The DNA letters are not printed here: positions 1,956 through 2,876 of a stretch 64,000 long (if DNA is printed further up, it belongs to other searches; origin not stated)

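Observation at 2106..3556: Early-operon PhoH-like ATPase translationally coupled to a second ClpP-like peptidase distinct from the prohead protease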

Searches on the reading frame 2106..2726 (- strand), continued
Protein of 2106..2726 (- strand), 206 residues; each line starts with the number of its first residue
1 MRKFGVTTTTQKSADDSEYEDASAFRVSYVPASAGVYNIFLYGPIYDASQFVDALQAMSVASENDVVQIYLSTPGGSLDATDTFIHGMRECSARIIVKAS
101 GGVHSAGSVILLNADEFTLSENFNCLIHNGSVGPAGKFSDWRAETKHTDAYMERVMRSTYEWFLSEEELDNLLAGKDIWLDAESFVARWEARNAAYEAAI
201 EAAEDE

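Call 30: get_annotated_region(hit=H100, flank=4000)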
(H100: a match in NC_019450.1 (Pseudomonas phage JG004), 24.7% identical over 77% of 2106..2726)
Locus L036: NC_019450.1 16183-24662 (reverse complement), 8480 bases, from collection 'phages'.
description: Pseudomonas phage JG004, complete genome.
organism: Pseudomonas phage JG004 (NCBI taxid 757342)
taxonomy: Viruses; Duplodnaviria; Heunggongvirae; Uroviricota; Caudoviricetes; Pakpunavirus; Pakpunavirus JG004
host: Pseudomonas aeruginosa; source: sewage plant; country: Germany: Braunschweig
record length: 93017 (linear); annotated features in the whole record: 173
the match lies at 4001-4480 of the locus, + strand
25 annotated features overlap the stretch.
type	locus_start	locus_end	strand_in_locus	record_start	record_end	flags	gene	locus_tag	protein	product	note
tRNA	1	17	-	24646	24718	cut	-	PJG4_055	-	tRNA-Gly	-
tRNA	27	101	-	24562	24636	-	-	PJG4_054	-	tRNA-Pro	-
tRNA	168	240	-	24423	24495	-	-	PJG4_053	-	tRNA-Asn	-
tRNA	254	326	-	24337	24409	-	-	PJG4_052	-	tRNA-Cys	-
tRNA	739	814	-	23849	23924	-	-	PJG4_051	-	tRNA-Asp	-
tRNA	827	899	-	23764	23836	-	-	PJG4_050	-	tRNA-Ile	-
tRNA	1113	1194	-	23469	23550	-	-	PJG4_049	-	tRNA-Leu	-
tRNA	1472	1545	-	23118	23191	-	-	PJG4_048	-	tRNA-Lys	-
tRNA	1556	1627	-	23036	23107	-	-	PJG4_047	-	tRNA-Arg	-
tRNA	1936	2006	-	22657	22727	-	-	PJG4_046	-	tRNA-Gln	-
CDS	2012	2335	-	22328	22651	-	-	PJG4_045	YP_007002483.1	hypothetical protein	-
CDS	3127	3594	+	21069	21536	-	-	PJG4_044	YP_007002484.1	hypothetical protein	-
CDS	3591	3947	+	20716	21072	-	-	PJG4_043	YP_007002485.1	hypothetical protein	-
CDS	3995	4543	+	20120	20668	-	-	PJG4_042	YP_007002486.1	ATP-dependent protease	-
CDS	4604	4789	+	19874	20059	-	-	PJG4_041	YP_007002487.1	hypothetical protein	-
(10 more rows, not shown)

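Call 31: get_annotated_region(hit=H118, flank=4000)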
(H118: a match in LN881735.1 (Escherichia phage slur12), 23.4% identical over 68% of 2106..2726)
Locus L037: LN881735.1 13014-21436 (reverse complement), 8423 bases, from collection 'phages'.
description: Escherichia phage slur12, complete genome.
organism: Escherichia phage slur12 (NCBI taxid 1720503)
taxonomy: Viruses; Duplodnaviria; Heunggongvirae; Uroviricota; Caudoviricetes; Vequintavirinae; Vequintavirus; Vequintavirus slur16
host: Escherichia coli; source: -; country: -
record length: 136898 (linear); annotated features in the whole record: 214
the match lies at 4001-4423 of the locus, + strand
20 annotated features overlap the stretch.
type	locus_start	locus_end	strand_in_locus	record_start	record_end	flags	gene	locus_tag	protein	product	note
CDS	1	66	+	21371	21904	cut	-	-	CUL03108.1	hypothetical protein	submitter_locus_tag: slur12_00049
CDS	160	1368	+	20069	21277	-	nrdD_1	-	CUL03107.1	Anaerobic ribonucleoside-triphosphate reductase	submitter_locus_tag: slur12_00048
CDS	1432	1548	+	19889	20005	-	-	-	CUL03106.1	hypothetical protein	submitter_locus_tag: slur12_00047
CDS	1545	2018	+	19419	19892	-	-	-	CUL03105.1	anaerobic ribonucleotide reductase-activating protein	submitter_locus_tag: slur12_00046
CDS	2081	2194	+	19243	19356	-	-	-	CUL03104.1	hypothetical protein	submitter_locus_tag: slur12_00045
CDS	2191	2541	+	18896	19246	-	-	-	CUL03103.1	hypothetical protein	submitter_locus_tag: slur12_00044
CDS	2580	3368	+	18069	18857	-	ybeZ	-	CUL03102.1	PhoH-like protein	submitter_locus_tag: slur12_00043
CDS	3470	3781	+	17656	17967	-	-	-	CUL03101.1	hypothetical protein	submitter_locus_tag: slur12_00042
CDS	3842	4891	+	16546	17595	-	-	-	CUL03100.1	ATP-dependent Clp protease proteolytic subunit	submitter_locus_tag: slur12_00041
CDS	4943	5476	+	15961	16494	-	-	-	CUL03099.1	hypothetical protein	submitter_locus_tag: slur12_00040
CDS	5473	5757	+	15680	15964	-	-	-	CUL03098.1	hypothetical protein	submitter_locus_tag: slur12_00039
CDS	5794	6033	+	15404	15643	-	-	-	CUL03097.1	hypothetical protein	submitter_locus_tag: slur12_00038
CDS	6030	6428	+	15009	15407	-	-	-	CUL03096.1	hypothetical protein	submitter_locus_tag: slur12_00037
CDS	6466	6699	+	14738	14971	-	-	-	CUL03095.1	hypothetical protein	submitter_locus_tag: slur12_00036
CDS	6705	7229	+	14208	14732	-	-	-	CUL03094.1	hypothetical protein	submitter_locus_tag: slur12_00035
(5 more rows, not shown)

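Call 32: get_annotated_region(hit=H91, flank=4000)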
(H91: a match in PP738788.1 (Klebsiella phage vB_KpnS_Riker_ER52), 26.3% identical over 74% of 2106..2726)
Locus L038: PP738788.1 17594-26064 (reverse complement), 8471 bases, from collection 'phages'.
description: Klebsiella phage vB_KpnS_Riker_ER52, complete genome.
organism: Klebsiella phage vB_KpnS_Riker_ER52 (NCBI taxid 3375016)
taxonomy: Viruses
host: Klebsiella pneumoniae MH258 (clinical isolate); source: Chicago area sewage; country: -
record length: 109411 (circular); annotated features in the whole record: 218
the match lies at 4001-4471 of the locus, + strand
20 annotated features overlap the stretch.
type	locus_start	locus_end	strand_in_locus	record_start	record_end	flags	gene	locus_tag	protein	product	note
CDS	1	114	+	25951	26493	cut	-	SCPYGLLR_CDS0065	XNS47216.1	hypothetical protein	-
CDS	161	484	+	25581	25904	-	-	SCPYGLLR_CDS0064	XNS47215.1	hypothetical protein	-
CDS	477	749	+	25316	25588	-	-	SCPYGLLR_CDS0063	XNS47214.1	hypothetical protein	-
CDS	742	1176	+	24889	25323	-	-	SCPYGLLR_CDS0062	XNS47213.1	hypothetical protein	-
CDS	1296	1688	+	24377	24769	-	-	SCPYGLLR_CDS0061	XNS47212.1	hypothetical protein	-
CDS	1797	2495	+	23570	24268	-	-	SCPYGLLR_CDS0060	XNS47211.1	hypothetical protein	-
CDS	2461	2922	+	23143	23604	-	-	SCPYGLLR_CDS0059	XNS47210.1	Rz-like spanin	-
CDS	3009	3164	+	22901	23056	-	-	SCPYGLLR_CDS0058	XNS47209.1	Rz-like spanin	-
CDS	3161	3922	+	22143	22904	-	-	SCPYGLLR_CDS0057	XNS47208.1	deoxynucleoside monophosphate kinase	-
CDS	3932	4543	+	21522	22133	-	-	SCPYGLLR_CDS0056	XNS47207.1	ATP-dependent protease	-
CDS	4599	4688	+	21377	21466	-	-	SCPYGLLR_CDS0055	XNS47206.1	hypothetical protein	-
CDS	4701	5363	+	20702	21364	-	-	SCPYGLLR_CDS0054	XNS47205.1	holin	-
CDS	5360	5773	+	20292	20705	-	-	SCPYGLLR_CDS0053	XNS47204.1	endolysin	-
CDS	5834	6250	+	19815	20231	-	-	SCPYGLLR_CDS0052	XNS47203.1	hypothetical protein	-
CDS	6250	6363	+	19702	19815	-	-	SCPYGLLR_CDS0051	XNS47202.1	hypothetical protein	-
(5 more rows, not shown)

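Call 33: get_annotated_region(hit=H76, flank=4000)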
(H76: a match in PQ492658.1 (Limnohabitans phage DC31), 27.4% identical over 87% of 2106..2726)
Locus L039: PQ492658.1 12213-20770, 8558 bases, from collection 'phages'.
description: Limnohabitans phage DC31, complete genome.
organism: Limnohabitans phage DC31 (NCBI taxid 2883572)
taxonomy: Viruses; Duplodnaviria; Heunggongvirae; Uroviricota; Caudoviricetes; Pakpunavirus
host: Limnohabitans sp. DCL3; source: freshwater; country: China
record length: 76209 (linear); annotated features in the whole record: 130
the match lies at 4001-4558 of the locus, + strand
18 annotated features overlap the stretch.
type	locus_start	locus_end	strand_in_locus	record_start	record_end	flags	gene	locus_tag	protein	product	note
CDS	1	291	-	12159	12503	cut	-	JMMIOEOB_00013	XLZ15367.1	hypothetical protein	-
tRNA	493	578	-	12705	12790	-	-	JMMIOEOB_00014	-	tRNA-Tyr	-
tRNA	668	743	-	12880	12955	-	-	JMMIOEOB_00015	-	tRNA-Pro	-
tRNA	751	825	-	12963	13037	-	-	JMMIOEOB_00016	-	tRNA-Asn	-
tRNA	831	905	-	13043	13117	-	-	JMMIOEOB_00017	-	tRNA-Glu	-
tRNA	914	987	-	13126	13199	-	-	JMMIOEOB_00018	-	tRNA-Thr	-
CDS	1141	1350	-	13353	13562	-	-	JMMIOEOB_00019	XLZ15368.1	hypothetical protein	-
CDS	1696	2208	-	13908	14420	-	-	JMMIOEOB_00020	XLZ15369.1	hypothetical protein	-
CDS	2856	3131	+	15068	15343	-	-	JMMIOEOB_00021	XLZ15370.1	hypothetical protein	-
CDS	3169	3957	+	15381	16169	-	-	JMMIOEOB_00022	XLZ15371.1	hypothetical protein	-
CDS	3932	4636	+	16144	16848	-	-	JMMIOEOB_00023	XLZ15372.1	hypothetical protein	-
CDS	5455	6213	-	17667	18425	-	-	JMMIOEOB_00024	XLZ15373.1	hypothetical protein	-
CDS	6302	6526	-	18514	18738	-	-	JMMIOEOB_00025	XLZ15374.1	hypothetical protein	-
CDS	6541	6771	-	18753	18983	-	-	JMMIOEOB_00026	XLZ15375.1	hypothetical protein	-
CDS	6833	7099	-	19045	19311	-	-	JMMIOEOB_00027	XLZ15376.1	hypothetical protein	-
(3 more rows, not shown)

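Call 47: predict_structure(alignment_id=A2)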
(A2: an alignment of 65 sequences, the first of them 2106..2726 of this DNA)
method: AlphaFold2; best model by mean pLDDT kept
length: 206 residues; sequences in the alignment: 65
mean_pLDDT: 86.5   pTM: 0.60
mean pLDDT of the five models: 86.5, 84.8, 81.5, 81.4, 80.7
residues with pLDDT >= 90: 143; 70-90: 31; 50-70: 12; < 50: 20
segments of 3 or more residues with pLDDT < 50: 1-20
pLDDT, mean of each block of 10 residues (from residue 1): 43 45 75 82 97 97 97 94 98 98 93 97 85 72 85 94 96 93 95 95 90
secondary structure, 60 per line:
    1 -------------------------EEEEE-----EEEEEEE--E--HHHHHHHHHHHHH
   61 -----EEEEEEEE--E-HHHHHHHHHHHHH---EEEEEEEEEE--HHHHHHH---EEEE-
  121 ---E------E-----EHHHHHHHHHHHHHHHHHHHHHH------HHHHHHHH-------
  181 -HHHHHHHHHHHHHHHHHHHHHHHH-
elements in order: E26-30 E36-42 H48-60 E66-73 H78-90 E94-103 H106-112 E116-119 H138-159 H166-173 H182-205

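Call 51: fold_search(model_id=the predicted structure, library=pdb)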
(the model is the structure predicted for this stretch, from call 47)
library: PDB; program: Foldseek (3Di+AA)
matches with E <= 10: 1773; with E <= 0.001: 949
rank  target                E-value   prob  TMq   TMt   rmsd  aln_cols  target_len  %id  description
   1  7m1l_C                1.2e-07  1.00  0.36  0.39  21.1       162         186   22  Crystal structure of Pseudomonas aeruginosa ClpP2 (released 2021-03-24)
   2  7eko_G                2.5e-07  1.00  0.44  0.50  20.2       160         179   19  CrClpP-S1 (released 2021-10-20)
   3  7m1l_A                2.9e-07  1.00  0.37  0.42  20.4       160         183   24  Crystal structure of Pseudomonas aeruginosa ClpP2 (released 2021-03-24)
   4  7m1l_F                3.3e-07  1.00  0.38  0.43  20.6       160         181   24  Crystal structure of Pseudomonas aeruginosa ClpP2 (released 2021-03-24)
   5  6iw7_J                3.5e-07  1.00  0.43  0.45  16.1       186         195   18  structural insights into Mycobacterium tuberculosis ClpP1P2 inhibition by Cediranib: implications for developing antim (released 2020-01-01)
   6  6cfd_I                3.5e-07  1.00  0.39  0.42  20.2       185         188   18  ADEP4 bound to E. faecium ClpP (released 2018-05-16)
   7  9dw0_I                3.7e-07  1.00  0.41  0.46  19.4       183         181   15  Human ClpX-bound ClpP (released 2025-10-15)
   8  9ndj_T                4.2e-07  1.00  0.43  0.48  20.6       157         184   25  Cryo-EM structure of the endogenous ClpP1/ClpP2 heterocomplex from Pseudomonas aeruginosa bound to the AAA+ ClpX unfol (released 2025-10-01)
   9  6cfd_L                4.2e-07  1.00  0.42  0.48  20.4       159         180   21  ADEP4 bound to E. faecium ClpP (released 2018-05-16)
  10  6cfd_C                5.4e-07  1.00  0.44  0.50  20.4       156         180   21  ADEP4 bound to E. faecium ClpP (released 2018-05-16)
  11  6cfd_G                5.4e-07  1.00  0.42  0.47  20.1       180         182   19  ADEP4 bound to E. faecium ClpP (released 2018-05-16)
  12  6cfd_A                5.7e-07  1.00  0.42  0.48  20.5       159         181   21  ADEP4 bound to E. faecium ClpP (released 2018-05-16)
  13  6cfd_K                6.1e-07  1.00  0.44  0.49  19.9       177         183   19  ADEP4 bound to E. faecium ClpP (released 2018-05-16)
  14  6cfd_F                6.1e-07  1.00  0.39  0.44  20.7       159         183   22  ADEP4 bound to E. faecium ClpP (released 2018-05-16)
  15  9ndj_H                6.1e-07  1.00  0.39  0.42  20.2       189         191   20  Cryo-EM structure of the endogenous ClpP1/ClpP2 heterocomplex from Pseudomonas aeruginosa bound to the AAA+ ClpX unfol (released 2025-10-01)
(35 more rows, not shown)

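Call 61: find_related_loci(query=A2, collection=genome_contigs, flank=5000)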
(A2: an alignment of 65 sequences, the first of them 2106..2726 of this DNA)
Query A2 (206 aa) in genome_contigs; peptide patterns used: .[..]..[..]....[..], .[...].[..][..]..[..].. (x = any residue, [..] = any of these).
83 stretches matched a pattern, but none encodes a relative of the query by tblastn (E <= 1e-3).

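Call 62: search_protein_families(library=pfam, proteins=[L013:9194-9922:+, L007:9478-9990:+, L002:4149-4781:+, L037:3470-3781:+, L002:4851-5033:+], max_evalue=0.01)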
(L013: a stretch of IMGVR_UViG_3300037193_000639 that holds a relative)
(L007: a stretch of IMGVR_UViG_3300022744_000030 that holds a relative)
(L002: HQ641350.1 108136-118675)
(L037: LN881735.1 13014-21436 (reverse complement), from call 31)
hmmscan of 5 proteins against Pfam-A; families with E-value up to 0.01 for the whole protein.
L013:9194-9922:+ (242 aa): 1 family
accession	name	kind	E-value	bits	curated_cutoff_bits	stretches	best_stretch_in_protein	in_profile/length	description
PF00847.26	AP2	-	0.0015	19.3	33.3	1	188-226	16-52/54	AP2 domain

L007:9478-9990:+ (170 aa): 0 families

L002:4149-4781:+ (210 aa): 0 families

L037:3470-3781:+ (103 aa): 0 families

L002:4851-5033:+ (60 aa): 0 families

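Call 63: search_protein_families(library=phrogs, proteins=[L013:9194-9922:+, L007:9478-9990:+, L002:4149-4781:+, L037:3470-3781:+, L002:4851-5033:+, L036:3127-3594:+, L036:3591-3947:+, L035:2388-2828:+, L035:2828-3172:+], max_evalue=0.001)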
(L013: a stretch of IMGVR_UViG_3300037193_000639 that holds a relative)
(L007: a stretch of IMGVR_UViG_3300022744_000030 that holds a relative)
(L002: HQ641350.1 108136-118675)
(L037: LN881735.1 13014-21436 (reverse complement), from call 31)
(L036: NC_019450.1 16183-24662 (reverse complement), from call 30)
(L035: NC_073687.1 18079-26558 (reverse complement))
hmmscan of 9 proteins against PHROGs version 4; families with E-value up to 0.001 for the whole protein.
L013:9194-9922:+ (242 aa): 5 families
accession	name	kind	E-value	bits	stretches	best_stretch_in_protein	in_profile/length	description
phrog_374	-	DNA, RNA and nucleotide metabolism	4.2e-45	155.7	1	1-188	191-370/617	HNH endonuclease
phrog_3377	-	DNA, RNA and nucleotide metabolism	3.1e-25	90.2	1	71-200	6-136/196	HNH endonuclease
phrog_8790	-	DNA, RNA and nucleotide metabolism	1.7e-22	81.5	1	71-165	17-107/241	restriction endonuclease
phrog_2081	-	DNA, RNA and nucleotide metabolism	3.3e-09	37.4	1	48-164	67-198/433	HNH endonuclease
phrog_4578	-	DNA, RNA and nucleotide metabolism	7.4e-06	26.9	1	131-180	28-78/130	HNH endonuclease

L007:9478-9990:+ (170 aa): 7 families
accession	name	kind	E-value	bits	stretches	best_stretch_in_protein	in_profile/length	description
phrog_374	-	DNA, RNA and nucleotide metabolism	1.9e-25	90.7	1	13-110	275-369/617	HNH endonuclease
phrog_3377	-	DNA, RNA and nucleotide metabolism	1.3e-23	84.9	1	10-101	14-103/196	HNH endonuclease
phrog_8790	-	DNA, RNA and nucleotide metabolism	2.7e-22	80.9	1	13-105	28-113/241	restriction endonuclease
phrog_2081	-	DNA, RNA and nucleotide metabolism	7.6e-17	62.6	1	8-99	103-202/433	HNH endonuclease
phrog_4578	-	DNA, RNA and nucleotide metabolism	4.3e-09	37.4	1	67-109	33-76/130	HNH endonuclease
phrog_99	-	DNA, RNA and nucleotide metabolism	1e-07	33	1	78-129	191-238/383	HNH endonuclease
phrog_28742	-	unknown function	6.8e-07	30.6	1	6-108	19-123/165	-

L002:4149-4781:+ (210 aa): 6 families
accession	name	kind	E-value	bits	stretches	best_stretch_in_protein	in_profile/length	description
phrog_953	-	DNA, RNA and nucleotide metabolism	9.4e-75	253.5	1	1-209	196-398/420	HNH endonuclease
phrog_374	-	DNA, RNA and nucleotide metabolism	3.5e-24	86.6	1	23-202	267-440/617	HNH endonuclease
phrog_2081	-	DNA, RNA and nucleotide metabolism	1.6e-16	61.5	1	27-109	103-191/433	HNH endonuclease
phrog_30929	-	unknown function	6.2e-11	42.8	1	31-158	40-167/413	-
phrog_99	-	DNA, RNA and nucleotide metabolism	2.8e-07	31.6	1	124-184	215-273/383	HNH endonuclease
phrog_8790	-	DNA, RNA and nucleotide metabolism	0.0002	22.4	1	27-73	23-70/241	restriction endonuclease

L037:3470-3781:+ (103 aa): 1 family
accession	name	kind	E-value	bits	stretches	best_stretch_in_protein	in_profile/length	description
phrog_5456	-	unknown function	2e-39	134.9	1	1-103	1-102/102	-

L002:4851-5033:+ (60 aa): 1 family
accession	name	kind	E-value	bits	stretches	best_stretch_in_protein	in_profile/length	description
phrog_8141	-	unknown function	1.5e-38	131.4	1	1-60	1-60/62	-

L036:3127-3594:+ (155 aa): 2 families
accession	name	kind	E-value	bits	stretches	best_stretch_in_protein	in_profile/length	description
phrog_5019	-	unknown function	1.6e-65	220.9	1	1-138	2-146/147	-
phrog_12276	-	unknown function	3.2e-08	34.8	1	4-153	14-170/188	-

L036:3591-3947:+ (118 aa): 2 families
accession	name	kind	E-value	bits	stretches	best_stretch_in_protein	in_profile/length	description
phrog_5067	-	unknown function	8.4e-59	198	1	1-118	2-119/119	-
phrog_11910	-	unknown function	8.7e-07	30.2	1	7-95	10-96/132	-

L035:2388-2828:+ (146 aa): 2 families
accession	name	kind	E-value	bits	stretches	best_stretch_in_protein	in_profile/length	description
phrog_5019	-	unknown function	5.8e-58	196.4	1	1-146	1-145/147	-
phrog_12276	-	unknown function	3.9e-09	37.8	1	5-89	14-108/188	-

L035:2828-3172:+ (114 aa): 1 family
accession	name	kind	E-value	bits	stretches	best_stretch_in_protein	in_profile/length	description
phrog_5067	-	unknown function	6.5e-57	191.9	1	1-113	1-113/119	-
